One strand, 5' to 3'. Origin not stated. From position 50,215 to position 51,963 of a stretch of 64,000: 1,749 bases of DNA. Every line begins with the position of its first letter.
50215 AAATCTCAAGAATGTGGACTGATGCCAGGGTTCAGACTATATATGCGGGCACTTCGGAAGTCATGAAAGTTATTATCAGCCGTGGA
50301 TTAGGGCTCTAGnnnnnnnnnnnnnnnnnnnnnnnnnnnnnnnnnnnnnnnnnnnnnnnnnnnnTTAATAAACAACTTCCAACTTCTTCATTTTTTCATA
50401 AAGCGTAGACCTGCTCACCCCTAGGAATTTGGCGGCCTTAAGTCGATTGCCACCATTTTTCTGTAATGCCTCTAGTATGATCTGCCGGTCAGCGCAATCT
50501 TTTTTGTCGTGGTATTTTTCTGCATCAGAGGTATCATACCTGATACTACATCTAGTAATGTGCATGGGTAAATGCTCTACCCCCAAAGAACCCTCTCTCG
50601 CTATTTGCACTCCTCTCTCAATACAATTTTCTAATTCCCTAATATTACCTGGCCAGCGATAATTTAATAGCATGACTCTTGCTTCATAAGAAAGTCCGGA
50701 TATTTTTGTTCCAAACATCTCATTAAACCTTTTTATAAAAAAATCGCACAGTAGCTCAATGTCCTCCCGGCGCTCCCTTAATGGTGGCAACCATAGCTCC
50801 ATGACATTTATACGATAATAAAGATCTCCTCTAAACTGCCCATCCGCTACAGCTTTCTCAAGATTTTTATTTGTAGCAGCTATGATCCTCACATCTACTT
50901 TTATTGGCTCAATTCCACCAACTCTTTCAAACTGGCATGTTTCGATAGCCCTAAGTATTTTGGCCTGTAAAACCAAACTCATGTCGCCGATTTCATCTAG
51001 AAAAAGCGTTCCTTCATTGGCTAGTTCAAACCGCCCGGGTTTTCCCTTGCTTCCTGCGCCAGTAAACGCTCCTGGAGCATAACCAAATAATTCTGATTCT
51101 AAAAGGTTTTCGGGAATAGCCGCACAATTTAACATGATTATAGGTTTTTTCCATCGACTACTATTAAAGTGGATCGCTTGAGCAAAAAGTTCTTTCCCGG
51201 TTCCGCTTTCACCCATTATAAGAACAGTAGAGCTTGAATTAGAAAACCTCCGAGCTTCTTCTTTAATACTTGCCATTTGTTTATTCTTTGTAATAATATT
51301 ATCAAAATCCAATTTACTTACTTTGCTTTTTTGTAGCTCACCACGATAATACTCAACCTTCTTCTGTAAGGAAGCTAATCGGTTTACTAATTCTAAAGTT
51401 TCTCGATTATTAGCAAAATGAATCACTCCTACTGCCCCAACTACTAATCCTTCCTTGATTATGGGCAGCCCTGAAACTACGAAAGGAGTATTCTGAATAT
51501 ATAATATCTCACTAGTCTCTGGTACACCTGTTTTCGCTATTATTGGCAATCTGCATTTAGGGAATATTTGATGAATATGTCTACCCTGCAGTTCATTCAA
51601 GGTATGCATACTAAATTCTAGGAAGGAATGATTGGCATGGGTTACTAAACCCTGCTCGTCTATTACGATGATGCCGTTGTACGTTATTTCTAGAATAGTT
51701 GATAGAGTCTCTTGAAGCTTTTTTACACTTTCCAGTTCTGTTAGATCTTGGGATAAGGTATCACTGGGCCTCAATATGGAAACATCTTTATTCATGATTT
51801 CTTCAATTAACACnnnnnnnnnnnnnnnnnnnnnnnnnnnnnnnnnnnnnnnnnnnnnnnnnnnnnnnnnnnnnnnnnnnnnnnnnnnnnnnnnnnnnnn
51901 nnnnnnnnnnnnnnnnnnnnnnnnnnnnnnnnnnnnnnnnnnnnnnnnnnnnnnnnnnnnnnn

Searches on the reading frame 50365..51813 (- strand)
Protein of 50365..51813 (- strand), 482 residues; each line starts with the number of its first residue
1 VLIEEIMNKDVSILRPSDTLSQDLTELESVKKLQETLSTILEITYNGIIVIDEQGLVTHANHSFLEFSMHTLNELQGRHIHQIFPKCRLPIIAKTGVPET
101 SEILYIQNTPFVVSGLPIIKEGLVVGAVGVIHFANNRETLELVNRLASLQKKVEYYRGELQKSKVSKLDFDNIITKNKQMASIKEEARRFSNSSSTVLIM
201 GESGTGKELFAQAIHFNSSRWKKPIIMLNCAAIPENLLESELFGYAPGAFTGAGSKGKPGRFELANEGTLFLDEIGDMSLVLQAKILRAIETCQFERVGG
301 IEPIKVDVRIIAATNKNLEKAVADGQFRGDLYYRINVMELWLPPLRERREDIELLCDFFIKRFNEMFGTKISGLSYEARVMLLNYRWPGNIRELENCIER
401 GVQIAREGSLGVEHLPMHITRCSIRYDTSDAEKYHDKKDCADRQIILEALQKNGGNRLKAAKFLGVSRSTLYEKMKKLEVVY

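Call 85: search_protein_families(library=pfam, proteins=[window:50365-51813:-], max_evalue=0.00001)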
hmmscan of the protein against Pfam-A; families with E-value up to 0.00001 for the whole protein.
window:50365-51813:- (482 aa): 4 families
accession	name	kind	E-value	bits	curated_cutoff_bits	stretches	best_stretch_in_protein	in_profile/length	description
PF00158.32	Sigma54_activat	-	1.1e-68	230.6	20.2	1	173-340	1-167/168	Sigma-54 interaction domain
PF25601.1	AAA_lid_14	-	5.4e-25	87.5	27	1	346-421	1-76/87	AAA+ ATPase lid domain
PF14532.12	Sigma54_activ_2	-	5.8e-21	75.6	25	1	176-345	3-138/138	Sigma-54 interaction domain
PF02954.25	HTH_8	-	7.7e-14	51.6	22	1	442-478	6-42/42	Bacterial regulatory protein, Fis family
